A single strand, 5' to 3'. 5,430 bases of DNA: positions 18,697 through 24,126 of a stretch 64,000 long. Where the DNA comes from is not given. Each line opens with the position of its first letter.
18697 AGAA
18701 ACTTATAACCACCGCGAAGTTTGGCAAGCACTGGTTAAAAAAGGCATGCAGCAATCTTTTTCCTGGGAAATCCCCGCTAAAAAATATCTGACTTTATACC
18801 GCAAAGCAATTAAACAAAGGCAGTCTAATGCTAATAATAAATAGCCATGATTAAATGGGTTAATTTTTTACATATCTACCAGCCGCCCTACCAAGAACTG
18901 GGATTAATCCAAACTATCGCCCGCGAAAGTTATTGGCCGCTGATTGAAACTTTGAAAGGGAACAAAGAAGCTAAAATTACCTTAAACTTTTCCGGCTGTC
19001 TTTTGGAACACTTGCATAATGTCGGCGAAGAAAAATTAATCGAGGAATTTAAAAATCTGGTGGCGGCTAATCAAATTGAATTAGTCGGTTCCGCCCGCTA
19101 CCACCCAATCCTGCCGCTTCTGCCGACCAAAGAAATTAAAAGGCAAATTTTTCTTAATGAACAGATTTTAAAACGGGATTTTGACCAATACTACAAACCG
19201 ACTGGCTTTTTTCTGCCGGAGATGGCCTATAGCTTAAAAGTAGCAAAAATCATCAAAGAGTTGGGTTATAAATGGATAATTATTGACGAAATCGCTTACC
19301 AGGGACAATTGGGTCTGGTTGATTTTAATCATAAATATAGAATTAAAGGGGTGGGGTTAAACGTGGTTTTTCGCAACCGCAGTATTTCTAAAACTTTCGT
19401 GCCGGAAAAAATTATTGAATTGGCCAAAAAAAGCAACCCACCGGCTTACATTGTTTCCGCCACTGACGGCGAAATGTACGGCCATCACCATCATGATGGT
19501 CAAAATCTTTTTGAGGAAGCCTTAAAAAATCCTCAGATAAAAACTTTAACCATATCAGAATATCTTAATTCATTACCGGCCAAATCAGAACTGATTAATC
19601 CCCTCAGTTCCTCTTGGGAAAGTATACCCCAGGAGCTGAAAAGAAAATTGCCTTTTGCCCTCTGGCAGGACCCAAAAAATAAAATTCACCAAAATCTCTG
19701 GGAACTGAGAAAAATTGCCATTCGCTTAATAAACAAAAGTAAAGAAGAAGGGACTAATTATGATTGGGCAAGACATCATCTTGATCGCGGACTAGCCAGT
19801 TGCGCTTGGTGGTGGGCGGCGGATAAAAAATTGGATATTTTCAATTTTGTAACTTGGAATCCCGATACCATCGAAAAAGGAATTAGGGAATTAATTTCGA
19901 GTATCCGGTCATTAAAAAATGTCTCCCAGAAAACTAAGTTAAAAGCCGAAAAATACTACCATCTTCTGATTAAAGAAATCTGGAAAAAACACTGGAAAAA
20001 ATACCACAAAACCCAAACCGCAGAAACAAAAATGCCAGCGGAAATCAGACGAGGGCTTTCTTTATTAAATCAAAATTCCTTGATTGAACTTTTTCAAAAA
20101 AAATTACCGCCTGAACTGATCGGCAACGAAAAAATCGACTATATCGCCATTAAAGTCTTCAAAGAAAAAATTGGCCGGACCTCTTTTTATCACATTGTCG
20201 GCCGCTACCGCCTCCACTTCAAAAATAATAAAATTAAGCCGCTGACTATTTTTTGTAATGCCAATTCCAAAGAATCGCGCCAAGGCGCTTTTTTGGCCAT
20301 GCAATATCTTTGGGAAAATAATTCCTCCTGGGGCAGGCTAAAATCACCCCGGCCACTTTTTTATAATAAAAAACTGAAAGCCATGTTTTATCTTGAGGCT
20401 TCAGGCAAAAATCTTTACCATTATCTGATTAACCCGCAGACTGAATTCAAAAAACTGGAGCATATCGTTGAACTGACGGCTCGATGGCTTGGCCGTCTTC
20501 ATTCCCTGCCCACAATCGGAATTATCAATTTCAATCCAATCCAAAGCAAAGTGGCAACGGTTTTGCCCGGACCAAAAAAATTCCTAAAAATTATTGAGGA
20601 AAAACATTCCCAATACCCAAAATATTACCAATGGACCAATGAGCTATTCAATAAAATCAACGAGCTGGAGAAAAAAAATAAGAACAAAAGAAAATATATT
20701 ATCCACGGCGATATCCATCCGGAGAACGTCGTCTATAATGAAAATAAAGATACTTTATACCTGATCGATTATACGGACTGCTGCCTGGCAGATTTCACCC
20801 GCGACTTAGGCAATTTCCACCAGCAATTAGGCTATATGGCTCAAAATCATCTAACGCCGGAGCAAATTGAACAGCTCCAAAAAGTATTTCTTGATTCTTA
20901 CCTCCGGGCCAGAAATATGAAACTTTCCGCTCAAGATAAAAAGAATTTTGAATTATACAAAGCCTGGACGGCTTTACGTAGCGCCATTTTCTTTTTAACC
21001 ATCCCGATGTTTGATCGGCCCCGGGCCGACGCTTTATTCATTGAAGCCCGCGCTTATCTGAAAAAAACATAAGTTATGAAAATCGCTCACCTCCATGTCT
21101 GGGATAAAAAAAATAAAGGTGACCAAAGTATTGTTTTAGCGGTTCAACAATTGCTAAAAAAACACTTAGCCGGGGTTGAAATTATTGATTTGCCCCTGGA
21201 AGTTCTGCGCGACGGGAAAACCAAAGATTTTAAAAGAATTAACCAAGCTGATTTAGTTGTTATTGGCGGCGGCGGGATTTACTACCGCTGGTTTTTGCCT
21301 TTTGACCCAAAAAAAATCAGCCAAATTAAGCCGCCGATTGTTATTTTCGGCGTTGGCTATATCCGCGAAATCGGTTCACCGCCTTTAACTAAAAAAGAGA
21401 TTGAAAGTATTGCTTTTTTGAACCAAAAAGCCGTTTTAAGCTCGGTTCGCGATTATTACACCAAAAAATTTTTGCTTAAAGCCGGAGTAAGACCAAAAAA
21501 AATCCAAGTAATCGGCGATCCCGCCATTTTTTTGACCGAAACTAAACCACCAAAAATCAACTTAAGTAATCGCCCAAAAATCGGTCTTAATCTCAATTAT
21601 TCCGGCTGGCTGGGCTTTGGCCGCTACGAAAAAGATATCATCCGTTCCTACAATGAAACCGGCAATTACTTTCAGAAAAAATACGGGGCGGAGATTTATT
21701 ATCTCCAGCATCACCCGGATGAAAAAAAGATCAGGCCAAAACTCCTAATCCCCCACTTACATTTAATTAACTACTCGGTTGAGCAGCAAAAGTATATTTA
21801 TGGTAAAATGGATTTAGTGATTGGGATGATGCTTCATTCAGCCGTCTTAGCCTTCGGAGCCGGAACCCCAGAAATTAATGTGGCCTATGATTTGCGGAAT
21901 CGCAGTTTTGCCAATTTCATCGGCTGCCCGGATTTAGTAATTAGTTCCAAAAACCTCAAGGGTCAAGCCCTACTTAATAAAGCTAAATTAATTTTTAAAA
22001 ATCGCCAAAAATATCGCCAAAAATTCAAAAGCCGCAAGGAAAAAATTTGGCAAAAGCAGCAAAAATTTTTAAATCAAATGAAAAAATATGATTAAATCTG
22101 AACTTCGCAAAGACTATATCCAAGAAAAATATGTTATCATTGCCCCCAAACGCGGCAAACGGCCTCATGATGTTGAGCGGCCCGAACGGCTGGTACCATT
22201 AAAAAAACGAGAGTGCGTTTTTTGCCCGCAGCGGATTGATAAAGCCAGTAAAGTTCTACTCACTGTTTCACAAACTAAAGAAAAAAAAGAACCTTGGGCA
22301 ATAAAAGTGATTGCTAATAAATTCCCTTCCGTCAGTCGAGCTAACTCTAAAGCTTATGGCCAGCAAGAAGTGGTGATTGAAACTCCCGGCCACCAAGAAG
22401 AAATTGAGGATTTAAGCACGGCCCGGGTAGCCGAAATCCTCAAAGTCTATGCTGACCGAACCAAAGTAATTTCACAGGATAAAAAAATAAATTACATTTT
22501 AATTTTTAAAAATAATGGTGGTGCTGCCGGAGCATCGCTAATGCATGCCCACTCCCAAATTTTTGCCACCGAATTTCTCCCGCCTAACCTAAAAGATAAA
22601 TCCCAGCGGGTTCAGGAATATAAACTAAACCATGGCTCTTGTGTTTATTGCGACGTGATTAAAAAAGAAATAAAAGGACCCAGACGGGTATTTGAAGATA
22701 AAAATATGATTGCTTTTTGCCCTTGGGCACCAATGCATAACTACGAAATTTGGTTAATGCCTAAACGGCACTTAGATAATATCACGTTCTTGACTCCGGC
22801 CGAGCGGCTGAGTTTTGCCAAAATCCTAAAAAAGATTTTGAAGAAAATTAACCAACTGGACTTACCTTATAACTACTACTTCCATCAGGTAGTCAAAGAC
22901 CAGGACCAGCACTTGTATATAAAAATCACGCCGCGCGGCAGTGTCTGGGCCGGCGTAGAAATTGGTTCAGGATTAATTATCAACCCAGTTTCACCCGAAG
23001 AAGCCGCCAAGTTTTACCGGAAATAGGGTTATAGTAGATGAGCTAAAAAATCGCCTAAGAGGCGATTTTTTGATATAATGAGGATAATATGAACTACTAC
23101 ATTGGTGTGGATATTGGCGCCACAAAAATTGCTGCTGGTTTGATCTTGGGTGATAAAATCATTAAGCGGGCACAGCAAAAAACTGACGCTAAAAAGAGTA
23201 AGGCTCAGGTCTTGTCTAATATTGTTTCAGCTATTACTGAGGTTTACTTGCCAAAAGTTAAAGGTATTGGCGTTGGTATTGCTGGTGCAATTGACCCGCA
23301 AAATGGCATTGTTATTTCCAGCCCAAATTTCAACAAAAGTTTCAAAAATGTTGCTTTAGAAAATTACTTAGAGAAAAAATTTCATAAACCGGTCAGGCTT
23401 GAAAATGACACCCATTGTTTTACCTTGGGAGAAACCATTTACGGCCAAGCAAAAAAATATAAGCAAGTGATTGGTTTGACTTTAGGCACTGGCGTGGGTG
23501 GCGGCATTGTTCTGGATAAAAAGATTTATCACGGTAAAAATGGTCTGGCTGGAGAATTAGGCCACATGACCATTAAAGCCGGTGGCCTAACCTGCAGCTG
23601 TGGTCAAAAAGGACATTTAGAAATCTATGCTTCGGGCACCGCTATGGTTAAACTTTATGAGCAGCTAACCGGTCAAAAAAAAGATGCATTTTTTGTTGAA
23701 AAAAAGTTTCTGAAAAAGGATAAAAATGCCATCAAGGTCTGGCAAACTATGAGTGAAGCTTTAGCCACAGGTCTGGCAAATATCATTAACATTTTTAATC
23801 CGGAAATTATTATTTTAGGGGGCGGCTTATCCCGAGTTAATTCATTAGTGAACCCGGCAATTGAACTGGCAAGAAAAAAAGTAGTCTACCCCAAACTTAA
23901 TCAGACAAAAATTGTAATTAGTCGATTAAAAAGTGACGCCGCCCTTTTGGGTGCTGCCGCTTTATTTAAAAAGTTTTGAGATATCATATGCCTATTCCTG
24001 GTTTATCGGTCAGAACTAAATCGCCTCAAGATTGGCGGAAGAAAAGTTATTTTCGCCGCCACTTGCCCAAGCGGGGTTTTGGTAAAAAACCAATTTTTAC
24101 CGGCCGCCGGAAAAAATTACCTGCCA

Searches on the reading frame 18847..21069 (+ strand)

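Call 6: search_protein_families(library=pfam, proteins=[window:18847-21069:+], max_evalue=0.001)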
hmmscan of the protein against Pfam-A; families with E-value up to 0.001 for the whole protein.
window:18847-21069:+ (741 aa): 6 families
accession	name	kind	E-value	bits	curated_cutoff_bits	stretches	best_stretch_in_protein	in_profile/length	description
PF03065.20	Glyco_hydro_57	-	1.1e-36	127.2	21.2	1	27-246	46-285/291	Glycosyl hydrolase family 57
PF01636.29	APH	-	1e-09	39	23.2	1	519-677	79-225/239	Phosphotransferase enzyme family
PF01633.27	Choline_kinase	-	1.1e-08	35.2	29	1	538-704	86-257/300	Choline/ethanolamine kinase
PF19974.5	TCAD9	-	0.00013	21.7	40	1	574-663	278-343/429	Ternary complex associated domain 9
PF01074.27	Glyco_hydro_38N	-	0.00057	19.8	25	0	62-154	60-151/270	Glycosyl hydrolases family 38 N-terminal domain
PF02958.26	EcKL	-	0.00058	19.7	22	0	581-655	176-258/294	Ecdysteroid kinase-like family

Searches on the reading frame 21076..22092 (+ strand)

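Call 6: search_protein_families(library=pfam, proteins=[window:21076-22092:+], max_evalue=0.001)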
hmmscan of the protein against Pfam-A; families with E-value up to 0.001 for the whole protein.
window:21076-22092:+ (339 aa): 1 family
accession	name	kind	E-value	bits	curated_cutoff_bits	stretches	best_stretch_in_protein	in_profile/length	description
PF04230.19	PS_pyruv_trans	-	4.8e-31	109.1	25.3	1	13-272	1-279/280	Polysaccharide pyruvyl transferase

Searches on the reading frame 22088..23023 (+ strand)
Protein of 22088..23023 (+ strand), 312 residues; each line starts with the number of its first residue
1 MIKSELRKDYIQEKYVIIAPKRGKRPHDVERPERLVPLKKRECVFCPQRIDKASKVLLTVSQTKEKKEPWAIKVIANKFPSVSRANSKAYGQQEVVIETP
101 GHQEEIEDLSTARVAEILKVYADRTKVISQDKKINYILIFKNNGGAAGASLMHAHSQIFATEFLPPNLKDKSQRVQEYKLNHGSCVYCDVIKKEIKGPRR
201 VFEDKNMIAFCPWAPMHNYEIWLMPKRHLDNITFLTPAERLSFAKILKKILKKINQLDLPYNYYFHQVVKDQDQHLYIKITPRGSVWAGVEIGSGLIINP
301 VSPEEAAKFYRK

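Call 6: search_protein_families(library=pfam, proteins=[window:22088-23023:+], max_evalue=0.001)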
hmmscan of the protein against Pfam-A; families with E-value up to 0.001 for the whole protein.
window:22088-23023:+ (312 aa): 6 families
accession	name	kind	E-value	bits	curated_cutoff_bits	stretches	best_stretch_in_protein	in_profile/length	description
PF01087.27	GalP_UDP_transf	-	2.7e-15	57.7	22.1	1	7-165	15-184/184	Galactose-1-phosphate uridyl transferase, N-terminal domain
PF01230.28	HIT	-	7.1e-09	36.6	21.5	0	200-256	8-64/98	HIT domain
PF02744.22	GalP_UDP_tr_C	-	1.4e-08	35.1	29.2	1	173-267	3-101/165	Galactose-1-phosphate uridyl transferase, C-terminal domain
PF16285.10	DUF4931_N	-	1.5e-08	35.2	24.1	1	72-160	38-120/124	Domain of unknown function (DUF4931) N-terminal domain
PF16268.10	DUF4921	-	9.9e-06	25.2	28.5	1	126-305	213-388/425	Domain of unknown function (DUF4921)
PF11969.13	DcpS_C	-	5.8e-05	24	24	1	184-257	1-73/114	Scavenger mRNA decapping enzyme C-term binding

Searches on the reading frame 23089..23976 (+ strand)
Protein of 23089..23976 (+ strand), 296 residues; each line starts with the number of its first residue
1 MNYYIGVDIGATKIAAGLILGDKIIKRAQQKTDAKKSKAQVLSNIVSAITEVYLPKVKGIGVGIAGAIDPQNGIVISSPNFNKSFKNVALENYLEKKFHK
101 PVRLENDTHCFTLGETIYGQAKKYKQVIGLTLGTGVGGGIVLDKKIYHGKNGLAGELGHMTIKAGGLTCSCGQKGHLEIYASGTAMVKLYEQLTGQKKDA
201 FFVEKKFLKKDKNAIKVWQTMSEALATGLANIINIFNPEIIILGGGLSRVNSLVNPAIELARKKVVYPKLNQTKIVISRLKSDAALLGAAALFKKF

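Call 6: search_protein_families(library=pfam, proteins=[window:23089-23976:+], max_evalue=0.001)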
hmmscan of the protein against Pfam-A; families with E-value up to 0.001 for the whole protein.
window:23089-23976:+ (296 aa): 1 family
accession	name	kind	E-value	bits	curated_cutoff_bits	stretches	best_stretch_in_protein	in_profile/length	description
PF00480.26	ROK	-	1e-69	235.8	22.9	1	4-295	1-293/294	ROK family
